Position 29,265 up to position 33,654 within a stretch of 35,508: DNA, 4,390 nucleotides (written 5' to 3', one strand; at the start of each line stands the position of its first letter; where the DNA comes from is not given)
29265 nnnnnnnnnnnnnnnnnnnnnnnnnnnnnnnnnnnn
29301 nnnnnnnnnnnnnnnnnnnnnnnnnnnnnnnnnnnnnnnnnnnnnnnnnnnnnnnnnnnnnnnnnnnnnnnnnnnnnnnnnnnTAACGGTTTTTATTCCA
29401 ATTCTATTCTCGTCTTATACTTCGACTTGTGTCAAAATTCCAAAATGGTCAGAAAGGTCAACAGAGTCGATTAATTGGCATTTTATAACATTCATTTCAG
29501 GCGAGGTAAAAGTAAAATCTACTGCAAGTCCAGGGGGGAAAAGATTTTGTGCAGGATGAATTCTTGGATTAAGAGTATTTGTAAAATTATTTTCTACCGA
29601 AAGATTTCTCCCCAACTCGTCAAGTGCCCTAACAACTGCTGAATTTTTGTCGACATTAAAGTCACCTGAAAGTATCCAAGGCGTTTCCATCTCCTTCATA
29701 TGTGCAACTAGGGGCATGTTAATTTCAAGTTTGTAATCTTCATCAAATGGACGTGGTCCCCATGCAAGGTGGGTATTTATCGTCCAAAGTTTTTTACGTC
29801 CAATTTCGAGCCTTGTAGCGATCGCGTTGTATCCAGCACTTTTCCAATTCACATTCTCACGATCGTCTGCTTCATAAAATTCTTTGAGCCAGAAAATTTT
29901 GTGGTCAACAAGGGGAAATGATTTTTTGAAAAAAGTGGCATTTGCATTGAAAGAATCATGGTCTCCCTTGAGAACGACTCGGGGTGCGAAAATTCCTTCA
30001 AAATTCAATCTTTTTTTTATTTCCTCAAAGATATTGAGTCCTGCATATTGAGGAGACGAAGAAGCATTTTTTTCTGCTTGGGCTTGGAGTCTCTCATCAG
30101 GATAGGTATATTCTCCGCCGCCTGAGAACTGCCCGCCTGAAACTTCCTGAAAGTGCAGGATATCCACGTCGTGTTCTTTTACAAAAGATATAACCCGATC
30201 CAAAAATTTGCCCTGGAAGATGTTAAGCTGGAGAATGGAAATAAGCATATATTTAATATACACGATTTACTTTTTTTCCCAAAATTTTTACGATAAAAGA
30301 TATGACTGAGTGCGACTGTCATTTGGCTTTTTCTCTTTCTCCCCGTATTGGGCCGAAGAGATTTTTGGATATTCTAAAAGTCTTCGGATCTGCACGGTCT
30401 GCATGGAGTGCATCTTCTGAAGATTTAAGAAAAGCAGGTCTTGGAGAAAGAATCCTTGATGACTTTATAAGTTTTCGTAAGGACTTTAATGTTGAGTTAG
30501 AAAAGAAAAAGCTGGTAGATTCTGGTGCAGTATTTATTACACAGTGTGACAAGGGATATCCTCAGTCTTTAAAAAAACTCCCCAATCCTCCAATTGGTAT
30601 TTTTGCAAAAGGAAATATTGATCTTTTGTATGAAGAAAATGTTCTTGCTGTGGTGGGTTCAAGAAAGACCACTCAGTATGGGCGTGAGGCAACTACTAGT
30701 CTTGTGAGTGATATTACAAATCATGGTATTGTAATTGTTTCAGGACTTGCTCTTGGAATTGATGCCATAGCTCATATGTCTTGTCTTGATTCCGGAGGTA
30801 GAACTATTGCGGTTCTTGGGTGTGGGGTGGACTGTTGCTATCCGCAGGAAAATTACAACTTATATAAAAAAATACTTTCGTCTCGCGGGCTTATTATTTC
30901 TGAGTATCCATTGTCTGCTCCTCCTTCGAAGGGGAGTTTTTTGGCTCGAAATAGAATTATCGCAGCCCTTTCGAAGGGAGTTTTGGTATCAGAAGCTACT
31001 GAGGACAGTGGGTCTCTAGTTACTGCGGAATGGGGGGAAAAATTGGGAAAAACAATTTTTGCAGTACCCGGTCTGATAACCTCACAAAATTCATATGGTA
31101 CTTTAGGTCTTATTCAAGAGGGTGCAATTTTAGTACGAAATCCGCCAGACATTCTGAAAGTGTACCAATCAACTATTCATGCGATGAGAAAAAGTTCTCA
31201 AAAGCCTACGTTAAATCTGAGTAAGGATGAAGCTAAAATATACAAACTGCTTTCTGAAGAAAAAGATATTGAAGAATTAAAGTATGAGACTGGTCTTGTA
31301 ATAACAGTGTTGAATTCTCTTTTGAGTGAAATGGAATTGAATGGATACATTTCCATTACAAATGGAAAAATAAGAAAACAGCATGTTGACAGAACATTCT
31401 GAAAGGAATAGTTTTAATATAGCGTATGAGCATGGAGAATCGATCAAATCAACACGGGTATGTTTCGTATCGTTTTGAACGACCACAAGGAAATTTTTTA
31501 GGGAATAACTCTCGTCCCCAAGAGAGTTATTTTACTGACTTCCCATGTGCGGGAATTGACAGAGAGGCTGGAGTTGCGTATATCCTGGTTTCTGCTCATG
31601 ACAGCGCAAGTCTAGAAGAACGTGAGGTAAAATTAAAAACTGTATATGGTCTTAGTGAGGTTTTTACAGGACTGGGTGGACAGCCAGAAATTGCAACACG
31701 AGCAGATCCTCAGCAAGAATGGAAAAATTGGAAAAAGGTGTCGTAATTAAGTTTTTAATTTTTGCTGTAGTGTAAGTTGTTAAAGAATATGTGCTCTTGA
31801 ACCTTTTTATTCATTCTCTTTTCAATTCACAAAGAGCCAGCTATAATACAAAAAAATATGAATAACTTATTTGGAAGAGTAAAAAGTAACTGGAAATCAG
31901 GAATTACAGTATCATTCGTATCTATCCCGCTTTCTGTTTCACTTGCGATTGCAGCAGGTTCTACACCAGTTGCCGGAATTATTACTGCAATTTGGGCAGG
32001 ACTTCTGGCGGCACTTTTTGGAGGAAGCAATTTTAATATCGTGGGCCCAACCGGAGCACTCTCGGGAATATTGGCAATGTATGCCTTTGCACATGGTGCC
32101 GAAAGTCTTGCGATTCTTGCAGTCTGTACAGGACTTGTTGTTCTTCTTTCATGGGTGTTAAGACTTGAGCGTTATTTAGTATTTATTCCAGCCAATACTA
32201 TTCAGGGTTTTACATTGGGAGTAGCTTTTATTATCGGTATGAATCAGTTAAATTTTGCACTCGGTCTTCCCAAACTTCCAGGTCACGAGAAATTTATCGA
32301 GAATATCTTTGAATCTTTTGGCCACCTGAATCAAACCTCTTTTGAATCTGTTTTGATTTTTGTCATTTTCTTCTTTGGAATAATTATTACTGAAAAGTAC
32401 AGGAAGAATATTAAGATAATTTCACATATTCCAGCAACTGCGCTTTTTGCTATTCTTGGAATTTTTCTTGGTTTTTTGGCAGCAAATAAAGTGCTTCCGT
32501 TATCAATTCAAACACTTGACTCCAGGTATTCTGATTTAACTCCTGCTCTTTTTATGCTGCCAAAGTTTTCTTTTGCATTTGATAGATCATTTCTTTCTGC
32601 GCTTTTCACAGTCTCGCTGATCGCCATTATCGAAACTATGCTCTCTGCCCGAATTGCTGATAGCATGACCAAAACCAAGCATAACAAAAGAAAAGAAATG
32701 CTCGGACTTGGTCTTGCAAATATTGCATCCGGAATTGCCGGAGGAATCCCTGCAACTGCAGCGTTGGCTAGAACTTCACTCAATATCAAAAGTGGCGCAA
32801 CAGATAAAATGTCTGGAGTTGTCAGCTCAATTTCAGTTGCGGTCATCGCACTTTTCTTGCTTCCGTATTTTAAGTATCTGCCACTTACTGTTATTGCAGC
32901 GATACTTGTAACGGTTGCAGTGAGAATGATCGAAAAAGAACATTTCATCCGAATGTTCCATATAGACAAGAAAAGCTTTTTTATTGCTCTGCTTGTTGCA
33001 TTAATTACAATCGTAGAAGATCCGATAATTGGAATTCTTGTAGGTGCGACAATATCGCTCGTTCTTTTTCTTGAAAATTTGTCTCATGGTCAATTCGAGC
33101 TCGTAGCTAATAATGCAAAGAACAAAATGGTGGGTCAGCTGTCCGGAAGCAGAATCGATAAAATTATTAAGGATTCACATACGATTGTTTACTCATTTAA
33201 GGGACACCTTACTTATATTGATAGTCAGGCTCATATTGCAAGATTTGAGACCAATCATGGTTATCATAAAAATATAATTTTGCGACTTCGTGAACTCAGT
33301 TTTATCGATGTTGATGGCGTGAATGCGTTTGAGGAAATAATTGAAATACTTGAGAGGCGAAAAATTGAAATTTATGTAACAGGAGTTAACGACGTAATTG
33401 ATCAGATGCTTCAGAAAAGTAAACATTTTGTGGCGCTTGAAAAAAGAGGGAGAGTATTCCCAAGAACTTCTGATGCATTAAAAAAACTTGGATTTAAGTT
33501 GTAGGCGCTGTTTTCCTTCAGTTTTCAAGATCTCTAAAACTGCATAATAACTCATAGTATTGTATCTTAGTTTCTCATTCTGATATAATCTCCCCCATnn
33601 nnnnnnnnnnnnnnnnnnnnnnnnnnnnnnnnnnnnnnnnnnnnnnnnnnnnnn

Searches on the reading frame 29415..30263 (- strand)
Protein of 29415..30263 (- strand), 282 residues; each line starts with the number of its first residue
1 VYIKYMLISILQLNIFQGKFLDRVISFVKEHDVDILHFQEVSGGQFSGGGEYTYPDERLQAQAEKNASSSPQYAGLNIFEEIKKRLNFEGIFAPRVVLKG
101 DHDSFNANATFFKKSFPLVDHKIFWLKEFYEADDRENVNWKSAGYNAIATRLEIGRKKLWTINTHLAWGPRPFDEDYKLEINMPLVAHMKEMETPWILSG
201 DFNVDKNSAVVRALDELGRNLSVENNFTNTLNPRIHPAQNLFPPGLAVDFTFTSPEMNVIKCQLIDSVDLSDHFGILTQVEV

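Call 34: search_protein_families(library=pfam, proteins=[window:29415-30263:-], max_evalue=0.01)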
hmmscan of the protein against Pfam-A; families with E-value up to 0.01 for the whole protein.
window:29415-30263:- (282 aa): 2 families
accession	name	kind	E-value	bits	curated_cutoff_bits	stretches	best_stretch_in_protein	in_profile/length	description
PF03372.29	Exo_endo_phos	-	7.5e-11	42.6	24.5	1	20-273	18-225/225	Endonuclease/Exonuclease/phosphatase family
PF14529.12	Exo_endo_phos_2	-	0.0023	18.2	27.4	1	193-276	29-116/117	Endonuclease-reverse transcriptase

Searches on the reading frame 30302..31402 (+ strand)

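Call 34: search_protein_families(library=pfam, proteins=[window:30302-31402:+], max_evalue=0.01)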
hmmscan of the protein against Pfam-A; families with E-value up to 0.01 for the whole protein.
window:30302-31402:+ (366 aa): 3 families
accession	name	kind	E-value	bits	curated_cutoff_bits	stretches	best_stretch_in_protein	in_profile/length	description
PF02481.21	DNA_processg_A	-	2.4e-73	246.3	29.6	1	75-278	6-210/212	DNA recombination-mediator protein A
PF17782.7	DprA_WH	-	9.8e-05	22.8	22.9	1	300-355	4-60/61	DprA winged helix domain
PF21102.3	DprA_N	-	0.0041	17.2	22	1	13-46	13-46/64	DprA-like N-terminal HHH domain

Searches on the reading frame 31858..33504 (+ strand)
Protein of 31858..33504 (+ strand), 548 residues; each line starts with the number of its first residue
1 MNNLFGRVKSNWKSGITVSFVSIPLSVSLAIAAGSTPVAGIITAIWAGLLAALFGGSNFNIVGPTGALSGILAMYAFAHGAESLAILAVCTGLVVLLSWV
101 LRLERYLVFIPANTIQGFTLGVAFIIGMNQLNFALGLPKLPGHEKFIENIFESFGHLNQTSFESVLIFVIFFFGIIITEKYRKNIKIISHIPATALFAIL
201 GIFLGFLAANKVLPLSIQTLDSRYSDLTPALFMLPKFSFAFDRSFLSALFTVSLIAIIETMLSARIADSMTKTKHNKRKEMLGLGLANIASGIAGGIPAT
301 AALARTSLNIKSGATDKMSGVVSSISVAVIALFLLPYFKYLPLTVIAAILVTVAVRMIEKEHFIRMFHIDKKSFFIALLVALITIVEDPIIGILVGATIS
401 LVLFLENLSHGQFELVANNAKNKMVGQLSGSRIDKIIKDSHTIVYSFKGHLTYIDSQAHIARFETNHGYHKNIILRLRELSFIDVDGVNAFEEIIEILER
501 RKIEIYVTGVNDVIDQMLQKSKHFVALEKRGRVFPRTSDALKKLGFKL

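Call 34: search_protein_families(library=pfam, proteins=[window:31858-33504:+], max_evalue=0.01)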
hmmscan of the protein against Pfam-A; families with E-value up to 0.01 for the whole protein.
window:31858-33504:+ (548 aa): 3 families
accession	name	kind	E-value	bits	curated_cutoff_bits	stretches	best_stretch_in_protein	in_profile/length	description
PF00916.26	Sulfate_transp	-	2.3e-63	214.7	23.2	1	13-378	6-378/380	Sulfate permease family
PF01740.26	STAS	-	3.7e-09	36.7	22.6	1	440-525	8-95/106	STAS domain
PF16983.11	MFS_MOT1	-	0.0033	18.2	30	1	260-357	13-111/111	Molybdate transporter of MFS superfamily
